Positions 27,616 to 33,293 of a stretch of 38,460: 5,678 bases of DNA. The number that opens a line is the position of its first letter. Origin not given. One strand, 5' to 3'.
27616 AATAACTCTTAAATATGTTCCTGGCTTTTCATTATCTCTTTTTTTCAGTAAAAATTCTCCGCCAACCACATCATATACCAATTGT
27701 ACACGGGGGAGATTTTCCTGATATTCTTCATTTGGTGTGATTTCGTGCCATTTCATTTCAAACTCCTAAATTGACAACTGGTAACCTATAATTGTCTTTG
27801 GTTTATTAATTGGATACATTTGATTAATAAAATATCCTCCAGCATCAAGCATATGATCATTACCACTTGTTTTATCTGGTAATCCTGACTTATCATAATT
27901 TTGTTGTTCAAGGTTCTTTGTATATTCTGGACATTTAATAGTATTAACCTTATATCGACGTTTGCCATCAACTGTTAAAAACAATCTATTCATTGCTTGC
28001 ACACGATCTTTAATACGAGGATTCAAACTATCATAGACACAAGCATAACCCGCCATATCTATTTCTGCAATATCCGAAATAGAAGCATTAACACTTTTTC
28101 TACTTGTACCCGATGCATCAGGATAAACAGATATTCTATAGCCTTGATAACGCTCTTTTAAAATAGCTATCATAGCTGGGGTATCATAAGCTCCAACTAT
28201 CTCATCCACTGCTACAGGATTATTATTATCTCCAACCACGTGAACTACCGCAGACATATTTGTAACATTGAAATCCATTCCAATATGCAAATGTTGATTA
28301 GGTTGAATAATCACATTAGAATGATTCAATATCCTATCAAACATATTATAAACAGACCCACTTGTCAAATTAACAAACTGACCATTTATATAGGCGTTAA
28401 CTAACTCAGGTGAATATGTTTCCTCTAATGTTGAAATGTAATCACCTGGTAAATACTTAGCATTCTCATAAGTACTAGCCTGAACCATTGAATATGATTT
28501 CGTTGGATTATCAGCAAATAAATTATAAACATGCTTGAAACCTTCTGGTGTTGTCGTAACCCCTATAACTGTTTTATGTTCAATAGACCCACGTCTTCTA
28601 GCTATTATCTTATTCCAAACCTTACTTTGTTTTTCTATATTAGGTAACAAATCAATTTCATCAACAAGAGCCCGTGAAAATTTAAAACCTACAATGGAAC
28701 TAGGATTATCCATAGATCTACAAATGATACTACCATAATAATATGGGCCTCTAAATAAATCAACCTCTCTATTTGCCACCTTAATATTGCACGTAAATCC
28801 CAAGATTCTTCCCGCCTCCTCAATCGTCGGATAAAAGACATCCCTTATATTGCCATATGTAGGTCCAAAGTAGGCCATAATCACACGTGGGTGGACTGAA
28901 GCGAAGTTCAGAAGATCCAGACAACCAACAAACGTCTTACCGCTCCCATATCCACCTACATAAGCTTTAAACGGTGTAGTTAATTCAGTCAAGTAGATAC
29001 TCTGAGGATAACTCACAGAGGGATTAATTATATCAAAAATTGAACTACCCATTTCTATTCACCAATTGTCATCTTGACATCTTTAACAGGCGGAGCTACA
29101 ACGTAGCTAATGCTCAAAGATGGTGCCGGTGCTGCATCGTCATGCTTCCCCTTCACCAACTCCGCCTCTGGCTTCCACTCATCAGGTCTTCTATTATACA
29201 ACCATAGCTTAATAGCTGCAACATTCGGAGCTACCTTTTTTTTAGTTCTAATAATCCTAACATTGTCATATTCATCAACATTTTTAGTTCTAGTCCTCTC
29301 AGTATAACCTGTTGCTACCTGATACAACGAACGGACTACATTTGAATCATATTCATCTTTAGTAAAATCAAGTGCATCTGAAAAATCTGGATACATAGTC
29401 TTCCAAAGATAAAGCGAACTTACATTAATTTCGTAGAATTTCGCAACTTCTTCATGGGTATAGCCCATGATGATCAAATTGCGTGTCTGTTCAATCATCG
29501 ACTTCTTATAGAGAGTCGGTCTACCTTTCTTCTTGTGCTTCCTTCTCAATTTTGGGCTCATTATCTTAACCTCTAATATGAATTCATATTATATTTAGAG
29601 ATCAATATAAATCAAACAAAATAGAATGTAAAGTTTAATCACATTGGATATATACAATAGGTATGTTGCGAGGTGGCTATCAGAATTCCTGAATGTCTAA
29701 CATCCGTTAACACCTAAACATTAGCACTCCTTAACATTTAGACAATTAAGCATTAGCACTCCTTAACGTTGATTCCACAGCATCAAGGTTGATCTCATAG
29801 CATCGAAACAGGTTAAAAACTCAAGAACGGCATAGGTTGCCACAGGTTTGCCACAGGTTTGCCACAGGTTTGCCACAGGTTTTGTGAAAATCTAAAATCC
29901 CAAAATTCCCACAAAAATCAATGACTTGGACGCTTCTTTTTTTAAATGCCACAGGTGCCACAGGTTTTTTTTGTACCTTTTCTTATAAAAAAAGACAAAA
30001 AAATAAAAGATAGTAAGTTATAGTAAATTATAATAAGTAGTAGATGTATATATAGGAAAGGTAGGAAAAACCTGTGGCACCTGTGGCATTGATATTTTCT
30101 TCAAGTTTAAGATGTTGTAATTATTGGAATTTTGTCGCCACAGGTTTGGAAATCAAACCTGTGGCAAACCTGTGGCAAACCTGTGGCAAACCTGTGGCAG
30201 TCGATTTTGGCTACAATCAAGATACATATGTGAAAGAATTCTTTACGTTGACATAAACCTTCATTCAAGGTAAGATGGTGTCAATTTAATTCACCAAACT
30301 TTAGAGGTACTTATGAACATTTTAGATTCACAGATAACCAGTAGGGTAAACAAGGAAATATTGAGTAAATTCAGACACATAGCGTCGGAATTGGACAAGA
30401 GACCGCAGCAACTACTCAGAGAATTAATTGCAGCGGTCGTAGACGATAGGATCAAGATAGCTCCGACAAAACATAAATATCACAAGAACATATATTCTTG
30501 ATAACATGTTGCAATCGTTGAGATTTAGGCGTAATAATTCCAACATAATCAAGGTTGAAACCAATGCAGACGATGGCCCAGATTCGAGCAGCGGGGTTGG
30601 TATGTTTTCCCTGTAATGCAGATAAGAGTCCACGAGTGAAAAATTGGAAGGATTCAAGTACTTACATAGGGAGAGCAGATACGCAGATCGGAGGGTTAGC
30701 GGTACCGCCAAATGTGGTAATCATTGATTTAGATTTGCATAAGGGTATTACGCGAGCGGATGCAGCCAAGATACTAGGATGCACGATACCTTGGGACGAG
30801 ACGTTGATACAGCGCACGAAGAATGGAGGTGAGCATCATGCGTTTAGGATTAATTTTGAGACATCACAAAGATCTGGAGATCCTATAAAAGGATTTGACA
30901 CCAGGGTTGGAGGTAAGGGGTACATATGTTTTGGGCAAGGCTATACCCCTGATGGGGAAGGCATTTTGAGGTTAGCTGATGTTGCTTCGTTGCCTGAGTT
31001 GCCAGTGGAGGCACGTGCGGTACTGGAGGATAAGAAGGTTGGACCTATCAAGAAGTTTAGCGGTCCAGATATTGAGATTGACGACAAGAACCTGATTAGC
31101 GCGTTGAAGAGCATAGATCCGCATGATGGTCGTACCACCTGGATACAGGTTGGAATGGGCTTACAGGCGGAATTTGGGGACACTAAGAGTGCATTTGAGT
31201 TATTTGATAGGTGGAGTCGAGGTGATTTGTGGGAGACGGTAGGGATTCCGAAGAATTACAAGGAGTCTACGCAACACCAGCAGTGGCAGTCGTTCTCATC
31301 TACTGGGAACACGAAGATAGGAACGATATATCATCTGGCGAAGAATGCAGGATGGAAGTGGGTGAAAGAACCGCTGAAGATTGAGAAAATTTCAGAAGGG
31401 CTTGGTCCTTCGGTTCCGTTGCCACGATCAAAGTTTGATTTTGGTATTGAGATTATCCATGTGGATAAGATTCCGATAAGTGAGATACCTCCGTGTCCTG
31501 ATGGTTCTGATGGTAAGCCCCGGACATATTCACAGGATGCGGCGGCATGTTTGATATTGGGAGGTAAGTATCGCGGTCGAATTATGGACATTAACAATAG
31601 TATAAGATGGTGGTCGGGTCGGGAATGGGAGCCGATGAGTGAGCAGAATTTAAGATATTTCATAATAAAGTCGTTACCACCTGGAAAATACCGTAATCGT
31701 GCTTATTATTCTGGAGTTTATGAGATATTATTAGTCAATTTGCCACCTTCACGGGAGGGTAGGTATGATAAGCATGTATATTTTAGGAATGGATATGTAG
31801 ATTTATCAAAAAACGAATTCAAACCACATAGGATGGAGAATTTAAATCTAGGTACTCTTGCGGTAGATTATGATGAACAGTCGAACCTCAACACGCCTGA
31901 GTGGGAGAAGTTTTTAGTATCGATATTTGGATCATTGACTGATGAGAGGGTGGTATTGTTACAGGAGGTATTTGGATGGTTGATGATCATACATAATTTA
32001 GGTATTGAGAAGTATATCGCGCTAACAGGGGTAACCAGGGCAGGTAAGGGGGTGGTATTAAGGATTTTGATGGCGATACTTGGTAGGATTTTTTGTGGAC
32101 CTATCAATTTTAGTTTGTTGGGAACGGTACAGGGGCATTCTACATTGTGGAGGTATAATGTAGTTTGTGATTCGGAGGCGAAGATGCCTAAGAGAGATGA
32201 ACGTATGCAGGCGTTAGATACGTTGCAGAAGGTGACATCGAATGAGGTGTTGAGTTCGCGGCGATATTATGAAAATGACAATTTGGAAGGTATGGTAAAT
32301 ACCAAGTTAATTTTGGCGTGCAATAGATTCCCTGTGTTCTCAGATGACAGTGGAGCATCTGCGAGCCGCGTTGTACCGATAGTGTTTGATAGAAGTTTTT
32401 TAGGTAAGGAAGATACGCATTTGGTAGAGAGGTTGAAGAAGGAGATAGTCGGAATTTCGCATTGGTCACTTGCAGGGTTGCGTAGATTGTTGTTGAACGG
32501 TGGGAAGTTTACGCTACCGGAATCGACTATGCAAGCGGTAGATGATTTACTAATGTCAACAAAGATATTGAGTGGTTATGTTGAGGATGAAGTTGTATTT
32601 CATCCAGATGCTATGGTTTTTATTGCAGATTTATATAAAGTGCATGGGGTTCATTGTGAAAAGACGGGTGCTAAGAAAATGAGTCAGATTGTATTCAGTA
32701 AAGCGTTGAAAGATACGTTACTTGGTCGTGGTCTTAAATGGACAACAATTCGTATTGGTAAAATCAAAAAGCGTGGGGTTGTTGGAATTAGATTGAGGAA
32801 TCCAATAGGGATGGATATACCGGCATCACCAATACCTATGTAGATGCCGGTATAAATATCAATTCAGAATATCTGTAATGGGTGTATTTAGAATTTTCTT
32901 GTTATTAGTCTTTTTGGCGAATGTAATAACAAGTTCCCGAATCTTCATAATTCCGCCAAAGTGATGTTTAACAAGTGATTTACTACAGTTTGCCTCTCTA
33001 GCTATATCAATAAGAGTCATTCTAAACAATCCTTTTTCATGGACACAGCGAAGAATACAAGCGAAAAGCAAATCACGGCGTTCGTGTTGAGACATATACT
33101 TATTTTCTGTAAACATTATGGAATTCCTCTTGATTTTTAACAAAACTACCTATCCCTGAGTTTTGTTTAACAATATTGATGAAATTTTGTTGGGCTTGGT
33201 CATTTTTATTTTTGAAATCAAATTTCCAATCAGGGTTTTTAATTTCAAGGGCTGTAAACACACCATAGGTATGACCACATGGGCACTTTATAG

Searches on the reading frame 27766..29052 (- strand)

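Call 9: search_protein_families(library=phrogs, proteins=[window:27766-29052:-], max_evalue=0.01)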
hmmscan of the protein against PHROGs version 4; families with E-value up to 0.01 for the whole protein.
window:27766-29052:- (428 aa): 6 families
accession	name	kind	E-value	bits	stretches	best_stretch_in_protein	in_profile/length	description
phrog_38319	-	unknown function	8e-86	288.8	1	9-271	2-269/271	-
phrog_2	-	head and packaging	3.9e-52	179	1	16-418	269-599/807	terminase large subunit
phrog_10250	-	head and packaging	3.8e-49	168.5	1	211-419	3-222/228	terminase large subunit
phrog_3717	-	head and packaging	0.0002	21.9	1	145-269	139-266/277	terminase large subunit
phrog_979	-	head and packaging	0.00061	19.6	0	25-70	165-209/642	terminase large subunit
phrog_5653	-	head and packaging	0.00093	20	1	230-415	6-183/199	terminase large subunit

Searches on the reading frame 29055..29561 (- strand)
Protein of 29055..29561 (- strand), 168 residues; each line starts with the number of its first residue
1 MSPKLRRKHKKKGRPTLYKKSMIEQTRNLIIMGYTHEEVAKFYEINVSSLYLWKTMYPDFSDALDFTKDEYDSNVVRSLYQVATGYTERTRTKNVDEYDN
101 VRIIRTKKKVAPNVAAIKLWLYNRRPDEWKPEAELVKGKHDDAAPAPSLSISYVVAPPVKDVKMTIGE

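Call 9: search_protein_families(library=phrogs, proteins=[window:29055-29561:-], max_evalue=0.01)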
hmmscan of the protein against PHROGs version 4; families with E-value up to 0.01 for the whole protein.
window:29055-29561:- (168 aa): 4 families
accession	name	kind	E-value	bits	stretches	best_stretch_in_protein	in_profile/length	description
phrog_309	-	head and packaging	1.2e-30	108.6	1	7-130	127-251/319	terminase small subunit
phrog_4102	-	head and packaging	9.9e-06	26.8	1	7-76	4-84/166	terminase small subunit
phrog_23444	-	head and packaging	0.00015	22.9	1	67-130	35-99/126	terminase small subunit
phrog_28310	-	unknown function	0.0042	18.4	1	33-73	23-63/76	-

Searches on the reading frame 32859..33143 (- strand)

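Call 58: search_protein_families(library=phrogs, proteins=[window:32859-33143:-], max_evalue=0.001)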
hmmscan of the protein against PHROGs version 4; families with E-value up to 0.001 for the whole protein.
window:32859-33143:- (94 aa): 1 family
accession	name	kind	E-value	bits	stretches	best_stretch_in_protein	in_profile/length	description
phrog_8723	-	unknown function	3.1e-09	37.9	1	5-86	9-90/251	-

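Call 73: search_protein_families(library=ncbifam, proteins=[window:32859-33143:-], max_evalue=0.01)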
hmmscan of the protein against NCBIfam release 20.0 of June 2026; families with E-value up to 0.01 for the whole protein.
window:32859-33143:- (94 aa): 3 families
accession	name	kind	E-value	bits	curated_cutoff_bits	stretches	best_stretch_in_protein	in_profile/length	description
TIGR03384.1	betaine_BetI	equivalog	7.9e-08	32.2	201.3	1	17-67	4-54/189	choline-binding transcriptional repressor BetI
NF001978.0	PRK00767.1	equivalog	3e-07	30.4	118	1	16-67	4-55/197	transcriptional regulator BetI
NF011572.0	PRK14996.1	equivalog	5e-07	29.8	144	1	15-72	2-59/192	TetR family transcriptional regulator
